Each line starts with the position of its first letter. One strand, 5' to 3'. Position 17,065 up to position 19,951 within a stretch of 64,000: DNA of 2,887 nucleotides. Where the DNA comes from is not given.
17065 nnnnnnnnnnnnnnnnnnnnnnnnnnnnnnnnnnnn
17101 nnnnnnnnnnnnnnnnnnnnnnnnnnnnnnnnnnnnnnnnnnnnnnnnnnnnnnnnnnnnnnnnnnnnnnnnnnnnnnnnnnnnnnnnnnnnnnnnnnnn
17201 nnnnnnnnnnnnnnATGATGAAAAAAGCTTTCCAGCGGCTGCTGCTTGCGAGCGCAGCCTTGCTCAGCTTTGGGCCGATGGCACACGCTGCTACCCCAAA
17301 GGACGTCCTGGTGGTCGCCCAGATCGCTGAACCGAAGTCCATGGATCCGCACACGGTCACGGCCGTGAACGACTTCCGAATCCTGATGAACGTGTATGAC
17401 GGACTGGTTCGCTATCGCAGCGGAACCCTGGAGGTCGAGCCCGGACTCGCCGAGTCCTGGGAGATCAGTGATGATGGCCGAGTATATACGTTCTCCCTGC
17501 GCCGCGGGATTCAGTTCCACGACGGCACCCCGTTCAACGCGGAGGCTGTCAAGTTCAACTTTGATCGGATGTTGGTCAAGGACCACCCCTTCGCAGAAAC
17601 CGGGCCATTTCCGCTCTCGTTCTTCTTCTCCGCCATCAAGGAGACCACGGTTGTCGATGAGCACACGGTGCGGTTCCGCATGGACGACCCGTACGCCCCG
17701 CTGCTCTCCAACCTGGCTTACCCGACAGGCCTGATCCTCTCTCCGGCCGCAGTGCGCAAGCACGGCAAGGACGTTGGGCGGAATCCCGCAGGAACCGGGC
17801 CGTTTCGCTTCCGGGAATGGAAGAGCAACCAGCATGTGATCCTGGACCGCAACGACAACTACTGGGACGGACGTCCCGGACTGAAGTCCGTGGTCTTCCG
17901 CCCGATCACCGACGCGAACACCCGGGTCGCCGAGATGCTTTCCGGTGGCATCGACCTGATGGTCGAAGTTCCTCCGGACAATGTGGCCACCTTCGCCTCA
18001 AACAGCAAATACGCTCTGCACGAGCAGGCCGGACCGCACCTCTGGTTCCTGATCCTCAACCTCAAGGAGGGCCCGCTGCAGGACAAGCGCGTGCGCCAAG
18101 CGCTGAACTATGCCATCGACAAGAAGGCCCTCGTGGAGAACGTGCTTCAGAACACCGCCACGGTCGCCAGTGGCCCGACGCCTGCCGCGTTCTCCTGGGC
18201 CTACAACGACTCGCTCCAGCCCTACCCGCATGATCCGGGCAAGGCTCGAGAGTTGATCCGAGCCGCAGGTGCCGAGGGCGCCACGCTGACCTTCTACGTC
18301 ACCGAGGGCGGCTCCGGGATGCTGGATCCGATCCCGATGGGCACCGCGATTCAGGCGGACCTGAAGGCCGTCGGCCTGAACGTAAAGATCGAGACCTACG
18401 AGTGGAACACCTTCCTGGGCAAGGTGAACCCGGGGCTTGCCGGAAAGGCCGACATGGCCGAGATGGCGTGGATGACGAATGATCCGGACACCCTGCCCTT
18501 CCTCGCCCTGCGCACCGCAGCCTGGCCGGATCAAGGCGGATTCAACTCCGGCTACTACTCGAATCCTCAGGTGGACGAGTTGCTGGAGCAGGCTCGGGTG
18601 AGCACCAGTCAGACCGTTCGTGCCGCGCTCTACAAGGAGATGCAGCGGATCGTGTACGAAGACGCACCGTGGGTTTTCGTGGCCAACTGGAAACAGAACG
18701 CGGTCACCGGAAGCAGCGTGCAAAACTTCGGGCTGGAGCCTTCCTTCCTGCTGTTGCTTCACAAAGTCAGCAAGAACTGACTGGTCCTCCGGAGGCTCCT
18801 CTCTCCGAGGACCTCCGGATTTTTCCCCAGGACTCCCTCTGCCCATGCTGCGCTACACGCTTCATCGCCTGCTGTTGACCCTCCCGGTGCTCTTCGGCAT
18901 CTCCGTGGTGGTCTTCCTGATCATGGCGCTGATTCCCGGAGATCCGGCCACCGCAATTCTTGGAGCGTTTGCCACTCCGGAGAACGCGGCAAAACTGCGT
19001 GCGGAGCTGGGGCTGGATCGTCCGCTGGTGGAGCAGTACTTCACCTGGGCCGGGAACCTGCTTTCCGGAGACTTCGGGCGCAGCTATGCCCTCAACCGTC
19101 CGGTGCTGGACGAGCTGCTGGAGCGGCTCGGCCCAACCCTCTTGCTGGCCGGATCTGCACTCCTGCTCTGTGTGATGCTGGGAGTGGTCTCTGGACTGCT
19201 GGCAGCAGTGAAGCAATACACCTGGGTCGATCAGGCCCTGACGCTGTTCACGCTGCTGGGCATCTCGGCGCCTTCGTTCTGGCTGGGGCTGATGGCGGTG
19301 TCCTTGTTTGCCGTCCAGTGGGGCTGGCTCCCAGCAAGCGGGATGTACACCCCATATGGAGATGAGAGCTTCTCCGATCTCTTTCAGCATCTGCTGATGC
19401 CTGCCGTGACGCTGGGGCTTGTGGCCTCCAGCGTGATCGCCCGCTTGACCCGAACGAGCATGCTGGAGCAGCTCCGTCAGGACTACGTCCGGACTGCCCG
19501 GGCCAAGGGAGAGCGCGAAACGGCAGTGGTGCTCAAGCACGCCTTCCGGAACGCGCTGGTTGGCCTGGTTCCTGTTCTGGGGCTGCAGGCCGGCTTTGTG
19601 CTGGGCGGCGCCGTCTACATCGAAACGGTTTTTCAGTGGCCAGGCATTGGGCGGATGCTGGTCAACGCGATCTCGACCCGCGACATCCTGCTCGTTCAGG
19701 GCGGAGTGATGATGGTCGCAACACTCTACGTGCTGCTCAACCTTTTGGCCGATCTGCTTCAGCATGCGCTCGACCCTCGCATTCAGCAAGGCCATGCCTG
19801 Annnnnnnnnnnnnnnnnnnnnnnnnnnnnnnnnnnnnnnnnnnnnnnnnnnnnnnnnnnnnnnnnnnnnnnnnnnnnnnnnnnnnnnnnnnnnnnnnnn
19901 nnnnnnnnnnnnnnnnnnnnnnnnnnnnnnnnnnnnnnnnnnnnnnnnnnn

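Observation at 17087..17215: Twin perfect 18-bp palindromes flanking the -35 box in the DUF1028 / Dpp-like divergent promoter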

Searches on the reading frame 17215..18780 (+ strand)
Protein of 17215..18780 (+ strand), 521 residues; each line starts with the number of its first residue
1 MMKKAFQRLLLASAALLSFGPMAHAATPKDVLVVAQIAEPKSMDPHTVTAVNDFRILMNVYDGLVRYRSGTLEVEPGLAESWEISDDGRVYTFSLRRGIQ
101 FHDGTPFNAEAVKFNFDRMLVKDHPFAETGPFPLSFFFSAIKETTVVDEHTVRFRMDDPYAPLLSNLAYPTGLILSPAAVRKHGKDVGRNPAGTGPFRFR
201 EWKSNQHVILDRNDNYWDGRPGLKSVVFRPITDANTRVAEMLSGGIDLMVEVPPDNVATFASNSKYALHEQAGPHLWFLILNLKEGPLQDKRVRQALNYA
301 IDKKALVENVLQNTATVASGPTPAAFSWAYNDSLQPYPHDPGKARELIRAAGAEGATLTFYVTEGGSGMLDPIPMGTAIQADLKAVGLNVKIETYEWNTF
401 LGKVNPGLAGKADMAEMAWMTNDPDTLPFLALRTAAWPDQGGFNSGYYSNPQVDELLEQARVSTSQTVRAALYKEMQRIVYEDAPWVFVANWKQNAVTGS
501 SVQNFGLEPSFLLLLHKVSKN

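Call 9: search_protein_families(library=pfam, proteins=[window:17215-18780:+])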
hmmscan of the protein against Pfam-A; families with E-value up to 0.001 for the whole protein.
window:17215-18780:+ (521 aa): 1 family
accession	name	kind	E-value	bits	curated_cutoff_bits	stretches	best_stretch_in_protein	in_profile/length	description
PF00496.27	SBP_bac_5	-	8.5e-102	341.4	32.4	1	73-432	1-359/368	Bacterial extracellular solute-binding proteins, family 5 Middle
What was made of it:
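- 17215..18780 (+): Family-5 (Dpp/Opp-type) solute-binding protein, first gene of the operon. PF00496, 341 bits (call 9).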

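Call 32: search_protein_families(library=ncbifam, proteins=[window:17215-18780:+], max_evalue=0.00001)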
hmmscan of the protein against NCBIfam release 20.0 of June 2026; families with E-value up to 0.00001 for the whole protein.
window:17215-18780:+ (521 aa): 11 families
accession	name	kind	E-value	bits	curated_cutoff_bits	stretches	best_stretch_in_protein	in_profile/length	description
NF011942.0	PRK15413.1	equivalog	2.1e-77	261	594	1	3-494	2-485/512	glutathione ABC transporter substrate-binding protein GsiB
TIGR02294.1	nickel_nikA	equivalog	2.8e-68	230.7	393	1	30-505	6-486/501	nickel ABC transporter substrate-binding protein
NF043070.1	DppA_dipep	equivalog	1.1e-67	228.8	1005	1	26-493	25-507/535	dipeptide ABC transporter periplasmic-binding protein DppA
NF045468.1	Opp5A_nikA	equivalog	1.6e-59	201.7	600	1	29-514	18-481/488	nickel ABC transporter substrate-binding protein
NF011689.0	PRK15109.1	equivalog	7.5e-59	199.8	560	1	59-490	64-508/547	ABC transporter substrate-binding protein SapA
NF045467.1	Opp4A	equivalog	1.9e-45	155.1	650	2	144-508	156-544/556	oligopeptide ABC transporter substrate-binding protein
NF047575.1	opine_bind_CntA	exception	3.7e-45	154.5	800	1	26-352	33-359/535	staphylopine-dependent metal ABC transporter substrate-binding lipoprotein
NF011684.0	PRK15104.1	equivalog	1.7e-38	132.6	947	1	21-490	30-509/543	oligopeptide ABC transporter substrate-binding protein OppA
NF007287.0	PRK09755.1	equivalog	1.6e-33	116.4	1098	1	21-489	24-500/535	ABC transporter substrate-binding protein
TIGR04028.1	SBP_KPN_01854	hypoth_equivalog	2.7e-30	105.4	468.5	1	56-353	26-331/509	TIGR04028 family ABC transporter substrate-binding protein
NF010149.0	PRK13626.1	equivalog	6.4e-07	28.4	476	1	43-248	133-317/552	HTH-type transcriptional regulator SgrR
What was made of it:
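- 17215..18780 (+): No NCBIfam equivalog reaches its cutoff (call 32).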

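Call 50: find_related_loci(query=A1, collection=metagenome_contigs, flank=3000)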
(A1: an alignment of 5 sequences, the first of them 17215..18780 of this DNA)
Query A1 (521 aa) in metagenome_contigs; peptide patterns used: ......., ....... (x = any residue, [..] = any of these).
600 stretches matched a pattern (row limit reached: there are more); 454 encode a relative of the query (tblastn E <= 1e-3); the best 80 are kept; 80 distinct loci.
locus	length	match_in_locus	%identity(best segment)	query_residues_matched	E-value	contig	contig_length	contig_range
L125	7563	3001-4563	91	1-521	0e+0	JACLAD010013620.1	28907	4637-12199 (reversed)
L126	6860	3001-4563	90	1-521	0e+0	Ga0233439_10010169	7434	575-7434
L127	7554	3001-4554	81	4-521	0e+0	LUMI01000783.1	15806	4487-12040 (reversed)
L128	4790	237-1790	81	4-521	0e+0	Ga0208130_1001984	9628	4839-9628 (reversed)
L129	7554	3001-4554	81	4-521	0e+0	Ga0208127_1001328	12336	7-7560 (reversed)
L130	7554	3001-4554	81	4-521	0e+0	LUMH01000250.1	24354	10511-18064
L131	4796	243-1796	81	4-521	0e+0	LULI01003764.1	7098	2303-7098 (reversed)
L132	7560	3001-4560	76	1-521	0e+0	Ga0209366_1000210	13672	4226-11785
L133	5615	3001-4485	78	27-521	0e+0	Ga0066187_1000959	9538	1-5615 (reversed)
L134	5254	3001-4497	76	23-521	0e+0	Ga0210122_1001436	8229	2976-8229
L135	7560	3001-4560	74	1-520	0e+0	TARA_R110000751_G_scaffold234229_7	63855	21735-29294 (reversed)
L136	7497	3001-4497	77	21-520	0e+0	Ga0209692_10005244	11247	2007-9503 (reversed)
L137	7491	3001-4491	77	25-521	0e+0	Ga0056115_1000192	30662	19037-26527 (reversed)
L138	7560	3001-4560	73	1-520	0e+0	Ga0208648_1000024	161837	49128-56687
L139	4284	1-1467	76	33-521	0e+0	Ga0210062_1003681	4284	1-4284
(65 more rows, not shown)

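Call 53: search_dna_similar(query=window:17215-18780:+, collection=plasmids, mode=protein, max_evalue=1e-150, max_rows=60, rows=spread)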
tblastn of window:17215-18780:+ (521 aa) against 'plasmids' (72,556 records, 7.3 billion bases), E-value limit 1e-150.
Records with a match: 88; places in all: 88; records where one place covers at least 80% of the query: 88.
Best place of each record, by identity: 60-80% 88.
By first word of the organism name: Sinorhizobium 63; Klebsiella 5; Enterobacter 4; Azospirillum 3; Ensifer 2; Salipiger 1; Nitratireductor 1; Peteryoungia 1; Qingshengfaniella 1; Shinella 1; and 6 more.
By predicted mobility (MOB-suite, as given by PLSDB): mobilizable 60; non-mobilizable 21; conjugative 7.
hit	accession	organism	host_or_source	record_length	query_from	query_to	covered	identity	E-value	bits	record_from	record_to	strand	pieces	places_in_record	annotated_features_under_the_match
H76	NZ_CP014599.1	Salipiger sp. CCB-MM3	mangrove soil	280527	23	521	96%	72.9%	0e+0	771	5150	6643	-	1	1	ABC transporter substrate-binding protein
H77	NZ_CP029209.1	Nitratireductor sp. OM-1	-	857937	19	520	96%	70.7%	0e+0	770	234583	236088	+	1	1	ABC transporter substrate-binding protein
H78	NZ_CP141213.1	Sinorhizobium meliloti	alfalfa,Isolate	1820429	27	520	95%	71.3%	0e+0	753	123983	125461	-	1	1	none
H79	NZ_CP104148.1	Sinorhizobium medicae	Trigonella foenum-graecum,cell culture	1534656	19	520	96%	69.7%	0e+0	746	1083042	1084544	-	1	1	none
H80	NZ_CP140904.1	Sinorhizobium medicae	Medicago lupulina,whole organism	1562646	19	520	96%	69.7%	0e+0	746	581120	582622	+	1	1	none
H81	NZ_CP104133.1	Sinorhizobium sp. K101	Phaseolus vulgaris,cell ...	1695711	27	520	95%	70.8%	0e+0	750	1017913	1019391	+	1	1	none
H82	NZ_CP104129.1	Sinorhizobium sp. M103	Phaseolus vulgaris,cell ...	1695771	27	520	95%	70.8%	0e+0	750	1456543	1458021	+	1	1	none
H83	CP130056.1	Sinorhizobium meliloti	Medicago,Cell culture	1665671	27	520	95%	70.7%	0e+0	760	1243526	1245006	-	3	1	none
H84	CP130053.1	Sinorhizobium meliloti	Medicago,Cell culture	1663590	27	520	95%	70.6%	0e+0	751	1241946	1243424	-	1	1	ABC transporter substrate-binding protein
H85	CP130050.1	Sinorhizobium meliloti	Medicago,Cell culture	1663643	27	520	95%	70.6%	0e+0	751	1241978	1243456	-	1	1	ABC transporter substrate-binding protein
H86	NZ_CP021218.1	Sinorhizobium meliloti RU11/001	-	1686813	27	520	95%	70.6%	0e+0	750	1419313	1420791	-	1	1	none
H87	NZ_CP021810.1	Sinorhizobium meliloti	Medicago sativa,Single Cell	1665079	27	520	95%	70.6%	0e+0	750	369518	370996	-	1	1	none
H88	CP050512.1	Sinorhizobium meliloti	Medicago sativa,cell culture,root nodule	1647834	27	520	95%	70.6%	0e+0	750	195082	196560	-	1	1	ABC transporter substrate-binding protein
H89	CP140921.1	Sinorhizobium meliloti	Medicago lupulina,whole organism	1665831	27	520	95%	70.6%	0e+0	750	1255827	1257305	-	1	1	ABC transporter substrate-binding protein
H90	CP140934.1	Sinorhizobium meliloti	Medicago lupulina,whole organism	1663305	27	520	95%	70.6%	0e+0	750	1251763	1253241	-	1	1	ABC transporter substrate-binding protein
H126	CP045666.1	Enterobacteriaceae bacterium Kacie_13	Bacteria culture,Stream water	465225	24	520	95%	63.9%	0e+0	672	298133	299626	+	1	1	ABC transporter substrate-binding protein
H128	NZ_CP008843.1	Klebsiella michiganensis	soil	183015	30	521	94%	64.0%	0e+0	676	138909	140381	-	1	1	ABC transporter substrate-binding protein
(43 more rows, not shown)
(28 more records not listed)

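Call 54: get_annotated_region(hit=H128, flank=9000)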
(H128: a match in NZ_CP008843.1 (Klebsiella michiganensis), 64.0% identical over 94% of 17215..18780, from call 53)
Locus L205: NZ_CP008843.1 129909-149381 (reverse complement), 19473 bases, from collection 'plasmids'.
description: Klebsiella michiganensis strain M1 plasmid pKOXM1B, complete sequence
organism: Klebsiella michiganensis (NCBI taxid 1134687)
taxonomy: Bacteria; Pseudomonadota; Gammaproteobacteria; Enterobacterales; Enterobacteriaceae; Klebsiella; Klebsiella michiganensis
host: -; source: soil; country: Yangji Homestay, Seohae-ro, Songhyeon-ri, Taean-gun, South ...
typing (MOB-suite, as given by PLSDB): conjugative; replicon rep_cluster_2183; relaxase MOBF; mating-pair formation MPF_F
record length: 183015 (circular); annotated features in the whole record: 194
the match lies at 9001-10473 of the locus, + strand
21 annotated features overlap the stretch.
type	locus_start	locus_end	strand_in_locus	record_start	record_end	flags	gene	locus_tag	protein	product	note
CDS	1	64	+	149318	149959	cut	-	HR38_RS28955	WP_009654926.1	DAK2 domain-containing protein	GO:0006071 - glycerol metabolic process [Evidence IEA]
CDS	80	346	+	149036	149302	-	-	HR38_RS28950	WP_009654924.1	HPr family phosphocarrier protein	-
CDS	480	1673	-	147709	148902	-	fabV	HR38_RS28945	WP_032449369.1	enoyl-ACP reductase FabV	GO:0006633 - fatty acid biosynthetic process [Evidence IEA]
CDS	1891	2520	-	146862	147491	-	dhaL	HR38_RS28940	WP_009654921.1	dihydroxyacetone kinase subunit DhaL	GO:0006071 - glycerol metabolic process [Evidence IEA]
CDS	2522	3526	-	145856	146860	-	-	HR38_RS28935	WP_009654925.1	dihydroxyacetone kinase subunit DhaK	-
CDS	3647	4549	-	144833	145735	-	ilvY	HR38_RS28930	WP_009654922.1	HTH-type transcriptional activator IlvY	GO:0006355 - regulation of DNA-templated transcription [Evidence IEA]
CDS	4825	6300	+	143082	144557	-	ilvC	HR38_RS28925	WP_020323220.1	ketol-acid reductoisomerase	GO:0009082 - branched-chain amino acid biosynthetic process [Evidence IEA]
CDS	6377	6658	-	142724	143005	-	ppiC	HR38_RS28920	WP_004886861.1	peptidylprolyl isomerase PpiC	-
CDS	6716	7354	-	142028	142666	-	-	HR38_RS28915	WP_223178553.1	alpha-L-arabinofuranosidase C-terminal domain-containing protein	GO:0046373 - L-arabinose metabolic process [Evidence IEA]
CDS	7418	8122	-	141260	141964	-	-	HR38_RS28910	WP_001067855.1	IS6-like element IS26 family transposase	GO:0006313 - DNA transposition [Evidence IEA]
CDS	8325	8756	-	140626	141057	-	-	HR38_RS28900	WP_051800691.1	DUF1028 domain-containing protein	-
CDS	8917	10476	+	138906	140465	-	-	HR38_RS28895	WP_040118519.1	ABC transporter substrate-binding protein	-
CDS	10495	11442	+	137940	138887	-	-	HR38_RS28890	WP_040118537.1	ABC transporter permease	GO:0055085 - transmembrane transport [Evidence IEA]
CDS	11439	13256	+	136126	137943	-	-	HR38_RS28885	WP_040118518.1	dipeptide/oligopeptide/nickel ABC transporter permease/ATP-binding protein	-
CDS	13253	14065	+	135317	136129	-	-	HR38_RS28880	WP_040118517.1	ATP-binding cassette domain-containing protein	-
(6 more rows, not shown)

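Call 55: get_annotated_region(hit=H77, flank=9000)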
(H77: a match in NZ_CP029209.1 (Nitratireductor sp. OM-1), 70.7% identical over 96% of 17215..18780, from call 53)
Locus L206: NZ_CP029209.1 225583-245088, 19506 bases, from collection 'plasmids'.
description: Nitratireductor sp. OM-1 plasmid pOM-1, complete sequence
organism: Nitratireductor sp. OM-1 (NCBI taxid 1756988)
taxonomy: Bacteria; Pseudomonadota; Alphaproteobacteria; Hyphomicrobiales; Phyllobacteriaceae; Nitratireductor; Nitratireductor sp. OM-1
host: -; source: -; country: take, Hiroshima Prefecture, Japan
typing (MOB-suite, as given by PLSDB): non-mobilizable
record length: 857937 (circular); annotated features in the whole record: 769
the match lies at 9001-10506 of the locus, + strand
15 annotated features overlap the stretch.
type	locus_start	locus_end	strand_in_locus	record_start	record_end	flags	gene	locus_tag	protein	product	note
CDS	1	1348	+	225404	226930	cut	-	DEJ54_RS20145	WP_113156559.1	tripartite tricarboxylate transporter permease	-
CDS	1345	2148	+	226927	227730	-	-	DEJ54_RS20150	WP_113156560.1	aldolase/citrate lyase family protein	-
CDS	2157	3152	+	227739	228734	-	-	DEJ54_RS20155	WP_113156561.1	dihydroxyacetone kinase subunit DhaK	-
CDS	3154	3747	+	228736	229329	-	-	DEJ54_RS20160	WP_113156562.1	dihydroxyacetone kinase subunit L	-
CDS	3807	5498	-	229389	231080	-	-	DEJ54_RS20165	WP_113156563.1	FMN-binding glutamate synthase family protein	GO:0006537 - glutamate biosynthetic process [Evidence IEA]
CDS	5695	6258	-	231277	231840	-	-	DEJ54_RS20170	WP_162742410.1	PTS sugar transporter subunit IIA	GO:0008643 - carbohydrate transport [Evidence IEA]; GO:0009401 - phosphoenolpyruvate-dependent sugar phosphotransferase ...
CDS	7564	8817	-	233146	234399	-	-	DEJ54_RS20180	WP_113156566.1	Zn-dependent hydrolase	-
CDS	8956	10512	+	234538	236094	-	-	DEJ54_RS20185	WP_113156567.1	ABC transporter substrate-binding protein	-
CDS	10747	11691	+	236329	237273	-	-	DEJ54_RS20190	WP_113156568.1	ABC transporter permease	GO:0055085 - transmembrane transport [Evidence IEA]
CDS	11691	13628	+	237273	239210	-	-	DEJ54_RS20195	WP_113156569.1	dipeptide/oligopeptide/nickel ABC transporter permease/ATP-binding protein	-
CDS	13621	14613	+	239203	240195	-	-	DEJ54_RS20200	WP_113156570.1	oligopeptide/dipeptide ABC transporter ATP-binding protein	-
CDS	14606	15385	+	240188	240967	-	-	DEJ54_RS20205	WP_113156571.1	FCD domain-containing protein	-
CDS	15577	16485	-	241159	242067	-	-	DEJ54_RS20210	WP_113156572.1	NAD(P)-dependent oxidoreductase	-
CDS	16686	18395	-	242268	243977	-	-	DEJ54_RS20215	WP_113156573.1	IlvD/Edd family dehydratase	-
CDS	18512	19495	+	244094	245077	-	-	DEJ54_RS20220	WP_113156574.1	tripartite tricarboxylate transporter substrate binding protein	-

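Call 56: get_annotated_region(hit=H126, flank=9000)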
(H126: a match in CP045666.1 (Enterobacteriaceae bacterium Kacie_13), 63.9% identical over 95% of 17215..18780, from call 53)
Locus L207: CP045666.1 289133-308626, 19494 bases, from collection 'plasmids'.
description: Enterobacteriaceae bacterium Kacie_13 plasmid unnamed1, complete sequence
organism: Enterobacteriaceae bacterium Kacie_13 (NCBI taxid 2662179)
taxonomy: Bacteria; Pseudomonadota; Gammaproteobacteria; Enterobacterales; Enterobacteriaceae; ; Enterobacteriaceae bacterium Kacie 13
host: -; source: Bacteria culture,Stream water; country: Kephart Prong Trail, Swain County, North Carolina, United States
typing (MOB-suite, as given by PLSDB): non-mobilizable; replicon rep_cluster_1067
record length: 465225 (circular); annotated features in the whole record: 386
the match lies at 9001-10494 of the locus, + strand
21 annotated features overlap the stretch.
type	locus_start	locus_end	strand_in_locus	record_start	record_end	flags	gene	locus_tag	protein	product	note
CDS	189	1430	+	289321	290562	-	-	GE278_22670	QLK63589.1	EAL domain-containing protein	-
CDS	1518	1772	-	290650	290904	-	-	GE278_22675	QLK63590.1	biofilm development protein AriR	-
CDS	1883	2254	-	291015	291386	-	-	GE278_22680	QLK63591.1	biofilm development protein AriR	-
CDS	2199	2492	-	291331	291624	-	-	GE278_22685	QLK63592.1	hypothetical protein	-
CDS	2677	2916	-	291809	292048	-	-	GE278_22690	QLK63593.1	hypothetical protein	-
CDS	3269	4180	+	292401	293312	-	-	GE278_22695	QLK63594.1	LysR family transcriptional regulator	-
CDS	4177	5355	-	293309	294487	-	-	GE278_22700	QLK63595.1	MFS transporter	-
CDS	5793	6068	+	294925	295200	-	frmR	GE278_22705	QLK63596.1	formaldehyde-responsive transcriptional repressor FrmR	-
CDS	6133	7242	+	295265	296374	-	-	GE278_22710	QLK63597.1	S-(hydroxymethyl)glutathione dehydrogenase/class III alcohol dehydrogenase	-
CDS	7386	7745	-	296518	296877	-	-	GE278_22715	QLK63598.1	hypothetical protein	-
CDS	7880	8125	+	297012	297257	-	-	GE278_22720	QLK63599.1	DUF1272 domain-containing protein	-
CDS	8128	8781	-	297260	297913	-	-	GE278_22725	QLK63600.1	DUF1028 domain-containing protein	-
CDS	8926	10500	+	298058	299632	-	-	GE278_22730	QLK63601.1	ABC transporter substrate-binding protein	-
CDS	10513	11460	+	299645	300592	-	-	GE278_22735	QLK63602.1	ABC transporter permease subunit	-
CDS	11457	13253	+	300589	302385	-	-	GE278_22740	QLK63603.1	ABC transporter permease subunit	-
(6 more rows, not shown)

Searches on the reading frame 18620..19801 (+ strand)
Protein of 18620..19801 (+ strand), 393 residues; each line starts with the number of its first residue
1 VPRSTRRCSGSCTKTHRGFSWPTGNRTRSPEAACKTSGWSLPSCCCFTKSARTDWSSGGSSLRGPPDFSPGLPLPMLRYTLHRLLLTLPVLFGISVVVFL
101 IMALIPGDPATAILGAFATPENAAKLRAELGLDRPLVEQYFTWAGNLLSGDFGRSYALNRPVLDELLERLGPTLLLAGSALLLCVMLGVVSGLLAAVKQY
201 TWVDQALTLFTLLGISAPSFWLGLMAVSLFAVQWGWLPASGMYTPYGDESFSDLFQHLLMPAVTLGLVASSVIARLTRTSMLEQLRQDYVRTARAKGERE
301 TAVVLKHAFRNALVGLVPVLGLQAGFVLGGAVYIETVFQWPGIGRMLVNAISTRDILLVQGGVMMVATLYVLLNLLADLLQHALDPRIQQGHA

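Call 9: search_protein_families(library=pfam, proteins=[window:18620-19801:+])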
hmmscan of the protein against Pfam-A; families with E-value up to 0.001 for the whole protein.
window:18620-19801:+ (393 aa): 2 families
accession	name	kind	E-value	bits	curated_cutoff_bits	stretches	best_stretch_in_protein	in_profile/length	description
PF00528.27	BPD_transp_1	-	5.1e-41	140.9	26.4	1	188-389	1-183/184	Binding-protein-dependent transport system inner membrane component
PF19300.4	BPD_transp_1_N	-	1.4e-14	54.6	23.8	1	76-174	1-111/114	Binding-prot-dependent transport system membrane comp, N-term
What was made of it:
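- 18845..19801 (+): ABC permease (DppB-like). BPD_transp_1 and BPD_transp_1_N (call 9).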
